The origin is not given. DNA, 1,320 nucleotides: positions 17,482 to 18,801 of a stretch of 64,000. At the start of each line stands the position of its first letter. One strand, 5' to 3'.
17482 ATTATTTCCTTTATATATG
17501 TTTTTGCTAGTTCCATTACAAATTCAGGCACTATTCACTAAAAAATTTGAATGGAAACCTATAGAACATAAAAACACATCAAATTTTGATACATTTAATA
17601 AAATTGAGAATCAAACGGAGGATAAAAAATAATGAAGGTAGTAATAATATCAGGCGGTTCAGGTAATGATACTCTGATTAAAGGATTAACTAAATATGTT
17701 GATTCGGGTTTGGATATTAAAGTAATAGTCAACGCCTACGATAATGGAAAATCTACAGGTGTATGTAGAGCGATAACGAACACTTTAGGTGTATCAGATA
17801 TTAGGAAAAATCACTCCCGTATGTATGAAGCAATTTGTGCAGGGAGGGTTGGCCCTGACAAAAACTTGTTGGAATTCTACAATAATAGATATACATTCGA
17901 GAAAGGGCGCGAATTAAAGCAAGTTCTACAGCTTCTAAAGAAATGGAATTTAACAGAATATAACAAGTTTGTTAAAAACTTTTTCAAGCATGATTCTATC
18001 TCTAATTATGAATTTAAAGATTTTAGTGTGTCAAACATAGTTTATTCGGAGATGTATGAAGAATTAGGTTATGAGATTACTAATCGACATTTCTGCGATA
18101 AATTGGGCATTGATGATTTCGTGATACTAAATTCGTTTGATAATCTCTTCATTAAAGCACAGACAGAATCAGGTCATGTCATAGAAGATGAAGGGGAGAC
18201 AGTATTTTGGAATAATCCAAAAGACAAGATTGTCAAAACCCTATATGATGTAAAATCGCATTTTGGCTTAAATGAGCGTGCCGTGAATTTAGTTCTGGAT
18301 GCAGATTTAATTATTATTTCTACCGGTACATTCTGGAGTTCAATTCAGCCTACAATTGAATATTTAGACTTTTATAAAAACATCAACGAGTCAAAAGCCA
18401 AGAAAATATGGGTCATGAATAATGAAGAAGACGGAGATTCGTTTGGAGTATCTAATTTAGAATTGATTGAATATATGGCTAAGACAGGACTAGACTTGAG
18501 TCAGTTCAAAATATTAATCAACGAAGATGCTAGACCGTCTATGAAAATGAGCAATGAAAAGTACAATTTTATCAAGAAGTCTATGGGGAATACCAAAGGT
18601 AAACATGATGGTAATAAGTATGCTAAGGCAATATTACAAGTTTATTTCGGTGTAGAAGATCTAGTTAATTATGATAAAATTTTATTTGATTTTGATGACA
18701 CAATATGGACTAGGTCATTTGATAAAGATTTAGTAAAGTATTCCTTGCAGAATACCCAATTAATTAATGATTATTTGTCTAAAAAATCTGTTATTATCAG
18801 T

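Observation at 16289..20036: Coupled operon: processive GT2 synthase + CofD/YvcK-family transferase fused to a HAD phosphatase + nucleotidyltransferase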

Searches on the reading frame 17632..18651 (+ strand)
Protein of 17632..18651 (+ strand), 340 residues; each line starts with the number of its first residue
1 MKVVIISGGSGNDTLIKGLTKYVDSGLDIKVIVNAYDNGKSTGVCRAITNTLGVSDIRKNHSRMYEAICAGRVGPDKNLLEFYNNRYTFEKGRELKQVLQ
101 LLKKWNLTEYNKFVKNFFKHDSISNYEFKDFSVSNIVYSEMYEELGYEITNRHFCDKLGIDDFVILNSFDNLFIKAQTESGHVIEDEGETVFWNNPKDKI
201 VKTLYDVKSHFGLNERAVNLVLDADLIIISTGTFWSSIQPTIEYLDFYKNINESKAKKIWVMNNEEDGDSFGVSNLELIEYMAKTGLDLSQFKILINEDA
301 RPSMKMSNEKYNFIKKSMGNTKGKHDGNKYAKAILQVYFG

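Call 45: search_solved_structures(query=A3, max_evalue=0.01, show_alignments=5)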
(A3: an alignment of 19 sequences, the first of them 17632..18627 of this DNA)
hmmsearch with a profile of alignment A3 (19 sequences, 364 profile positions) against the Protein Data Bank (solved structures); distinct sequences matched with E-value up to 0.01: 6.
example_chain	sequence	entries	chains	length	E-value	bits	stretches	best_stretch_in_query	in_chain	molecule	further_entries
2hzb_A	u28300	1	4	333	3e-23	85.9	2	149-320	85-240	Hypothetical UPF0052 protein BH3568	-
2o2z_A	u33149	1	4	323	6.1e-23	84.8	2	149-320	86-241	hypothetical protein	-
2ppv_A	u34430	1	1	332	1.5e-22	83.6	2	147-301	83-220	Uncharacterized protein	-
2q7x_A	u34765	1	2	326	1.1e-18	70.8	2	132-342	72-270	UPF0052 protein SP_1565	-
2p0y_A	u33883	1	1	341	2.3e-18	69.8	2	139-354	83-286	Hypothetical protein lp_0780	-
3c3d_A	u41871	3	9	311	0.0059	19.1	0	5-37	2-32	2-phospho-L-lactate transferase | LPPG:FO 2-phospho-L-lactate transferase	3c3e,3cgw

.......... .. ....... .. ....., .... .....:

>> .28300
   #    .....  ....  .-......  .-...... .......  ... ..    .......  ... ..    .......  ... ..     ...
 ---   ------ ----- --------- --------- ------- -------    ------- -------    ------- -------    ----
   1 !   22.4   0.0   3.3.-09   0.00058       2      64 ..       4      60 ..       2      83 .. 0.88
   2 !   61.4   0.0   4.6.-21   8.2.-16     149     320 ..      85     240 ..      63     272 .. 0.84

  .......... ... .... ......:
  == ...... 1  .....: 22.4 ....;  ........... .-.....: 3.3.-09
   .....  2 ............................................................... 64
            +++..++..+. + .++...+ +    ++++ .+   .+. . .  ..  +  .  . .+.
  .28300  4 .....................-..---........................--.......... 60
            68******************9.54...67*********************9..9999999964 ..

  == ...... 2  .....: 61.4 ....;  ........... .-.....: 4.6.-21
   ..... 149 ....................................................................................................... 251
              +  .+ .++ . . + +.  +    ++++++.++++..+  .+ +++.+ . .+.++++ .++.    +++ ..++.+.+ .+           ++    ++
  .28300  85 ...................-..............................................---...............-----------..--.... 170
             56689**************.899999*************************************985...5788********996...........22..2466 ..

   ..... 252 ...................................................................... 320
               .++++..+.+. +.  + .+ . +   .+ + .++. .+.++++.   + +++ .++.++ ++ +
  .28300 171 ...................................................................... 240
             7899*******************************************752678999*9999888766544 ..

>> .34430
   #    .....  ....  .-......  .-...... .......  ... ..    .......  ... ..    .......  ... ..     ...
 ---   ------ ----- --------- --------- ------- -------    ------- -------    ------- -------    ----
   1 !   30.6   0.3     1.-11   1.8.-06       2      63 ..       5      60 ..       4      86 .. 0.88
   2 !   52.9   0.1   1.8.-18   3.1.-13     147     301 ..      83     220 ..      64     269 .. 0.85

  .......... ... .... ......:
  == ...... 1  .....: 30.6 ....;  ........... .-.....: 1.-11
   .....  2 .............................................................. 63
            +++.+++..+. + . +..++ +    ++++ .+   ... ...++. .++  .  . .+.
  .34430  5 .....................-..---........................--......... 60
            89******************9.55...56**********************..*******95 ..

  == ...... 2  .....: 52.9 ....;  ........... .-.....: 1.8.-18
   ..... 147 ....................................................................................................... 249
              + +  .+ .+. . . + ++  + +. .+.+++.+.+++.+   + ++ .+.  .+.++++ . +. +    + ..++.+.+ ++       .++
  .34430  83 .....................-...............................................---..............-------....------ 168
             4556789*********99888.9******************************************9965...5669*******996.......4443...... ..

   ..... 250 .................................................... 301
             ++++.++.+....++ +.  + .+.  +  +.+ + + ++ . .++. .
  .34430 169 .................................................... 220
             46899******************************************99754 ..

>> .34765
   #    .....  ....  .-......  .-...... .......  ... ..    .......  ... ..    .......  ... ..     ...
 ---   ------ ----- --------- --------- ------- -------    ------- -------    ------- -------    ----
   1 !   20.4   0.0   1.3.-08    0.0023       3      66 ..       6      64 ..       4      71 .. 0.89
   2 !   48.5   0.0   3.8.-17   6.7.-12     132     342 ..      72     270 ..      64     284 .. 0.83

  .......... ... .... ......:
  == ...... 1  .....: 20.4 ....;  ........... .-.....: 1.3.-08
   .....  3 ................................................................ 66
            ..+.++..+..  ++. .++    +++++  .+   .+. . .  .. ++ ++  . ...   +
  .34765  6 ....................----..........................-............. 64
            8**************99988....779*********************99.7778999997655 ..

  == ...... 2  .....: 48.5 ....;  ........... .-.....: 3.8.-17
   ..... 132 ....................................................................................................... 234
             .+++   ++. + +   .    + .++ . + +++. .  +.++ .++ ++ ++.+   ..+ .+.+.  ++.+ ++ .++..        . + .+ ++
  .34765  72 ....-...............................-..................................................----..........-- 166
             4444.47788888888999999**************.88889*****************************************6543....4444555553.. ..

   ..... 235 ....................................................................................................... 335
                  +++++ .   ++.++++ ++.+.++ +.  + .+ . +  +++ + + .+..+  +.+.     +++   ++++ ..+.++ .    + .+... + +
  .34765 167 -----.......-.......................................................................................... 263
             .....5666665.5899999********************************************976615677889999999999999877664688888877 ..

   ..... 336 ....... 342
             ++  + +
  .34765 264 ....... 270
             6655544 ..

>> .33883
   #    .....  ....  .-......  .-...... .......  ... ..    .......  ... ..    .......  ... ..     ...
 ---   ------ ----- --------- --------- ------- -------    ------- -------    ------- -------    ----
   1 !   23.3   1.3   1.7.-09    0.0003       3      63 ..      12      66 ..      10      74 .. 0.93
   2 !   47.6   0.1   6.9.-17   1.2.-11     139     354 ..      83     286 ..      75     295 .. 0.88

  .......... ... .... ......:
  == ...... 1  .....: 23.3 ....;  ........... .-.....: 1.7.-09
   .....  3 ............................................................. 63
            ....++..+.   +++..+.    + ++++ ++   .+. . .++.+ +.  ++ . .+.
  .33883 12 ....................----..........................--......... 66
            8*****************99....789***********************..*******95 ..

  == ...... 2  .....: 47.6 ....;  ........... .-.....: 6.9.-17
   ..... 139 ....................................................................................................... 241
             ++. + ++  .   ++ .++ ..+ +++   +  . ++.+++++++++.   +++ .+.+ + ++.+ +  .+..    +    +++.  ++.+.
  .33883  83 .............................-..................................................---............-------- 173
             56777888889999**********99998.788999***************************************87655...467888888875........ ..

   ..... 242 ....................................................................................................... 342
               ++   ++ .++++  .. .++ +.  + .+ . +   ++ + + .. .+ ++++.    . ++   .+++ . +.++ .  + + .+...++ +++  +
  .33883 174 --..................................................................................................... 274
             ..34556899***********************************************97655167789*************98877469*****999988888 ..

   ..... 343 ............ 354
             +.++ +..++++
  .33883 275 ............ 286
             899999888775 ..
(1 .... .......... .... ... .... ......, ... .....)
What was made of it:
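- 17632..18651 (+): g2 N-domain (aa 1-340): YvcK/GlmR-like member of the CofD superfamily, with a helical insertion of about 60 residues. It is the most conserved part of the operon. Its chemistry is unknown and it is the candidate for the novel step. Profile against PDB: YvcK 3e-23, CofD 0.006 (call 45).
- On YvcK/GlmR subfamily (TIGR01826): The motifs align (call 45).
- The N-domain is much closer to YvcK than to CofD (call 45). CofD structures are weak matches (call 45).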

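Call 58: search_protein_representatives(protein=window:17632-18651:+)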
Query: 340 residues. Proteins with E-value up to 0.001 (for the whole library): 918; up to 1e-10: 282; up to 1e-30: 148. The best 150 are listed.
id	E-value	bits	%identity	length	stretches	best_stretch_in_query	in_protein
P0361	6.6e-154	528.6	70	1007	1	1-340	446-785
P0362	1.6e-111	389.3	58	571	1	1-339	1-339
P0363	5.7e-108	377.6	51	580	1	2-340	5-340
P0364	2.9e-107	375.3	56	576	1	1-340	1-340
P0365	4.3e-104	364.8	54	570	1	1-340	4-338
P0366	9.7e-100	350.5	50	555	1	1-340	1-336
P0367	1.1e-99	350.4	54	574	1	1-339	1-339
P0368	5.2e-98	344.9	55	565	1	1-339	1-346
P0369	2.4e-97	342.7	52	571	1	1-340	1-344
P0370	1.1e-95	337.3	49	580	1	2-340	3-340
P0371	9.4e-93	327.6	48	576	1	1-340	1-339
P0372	4.4e-92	325.4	50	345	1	2-334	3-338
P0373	5.5e-92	325.1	49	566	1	2-339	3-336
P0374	1.3e-91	323.9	49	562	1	1-339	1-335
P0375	2.5e-91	322.9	51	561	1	1-339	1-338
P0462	1.7e-35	139.4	35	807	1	1-339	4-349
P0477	2.5e-33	132.3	34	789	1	2-339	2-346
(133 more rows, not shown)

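Call 76: search_protein_families(library=pfam, proteins=[P0462, P0477], max_evalue=0.001)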
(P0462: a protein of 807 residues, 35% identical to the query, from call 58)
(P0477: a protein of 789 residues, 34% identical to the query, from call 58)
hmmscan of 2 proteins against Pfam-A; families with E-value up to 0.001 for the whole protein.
P0462 (807 aa): 3 families
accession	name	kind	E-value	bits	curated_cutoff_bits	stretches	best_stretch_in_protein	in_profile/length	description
PF01933.23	CofD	-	6.1e-13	49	30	1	6-300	1-240/290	2-phospho-L-lactate transferase CofD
PF12804.13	NTP_transf_3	-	6.1e-09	36.7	27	1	572-693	1-115/160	MobA-like NTP transferase domain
PF01128.25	IspD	-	0.00022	21.5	27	1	572-634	3-65/221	2-C-methyl-D-erythritol 4-phosphate cytidylyltransferase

P0477 (789 aa): 1 family
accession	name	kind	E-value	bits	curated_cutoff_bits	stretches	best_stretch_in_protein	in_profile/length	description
PF01933.23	CofD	-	3e-21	76.3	30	1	3-309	1-249/290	2-phospho-L-lactate transferase CofD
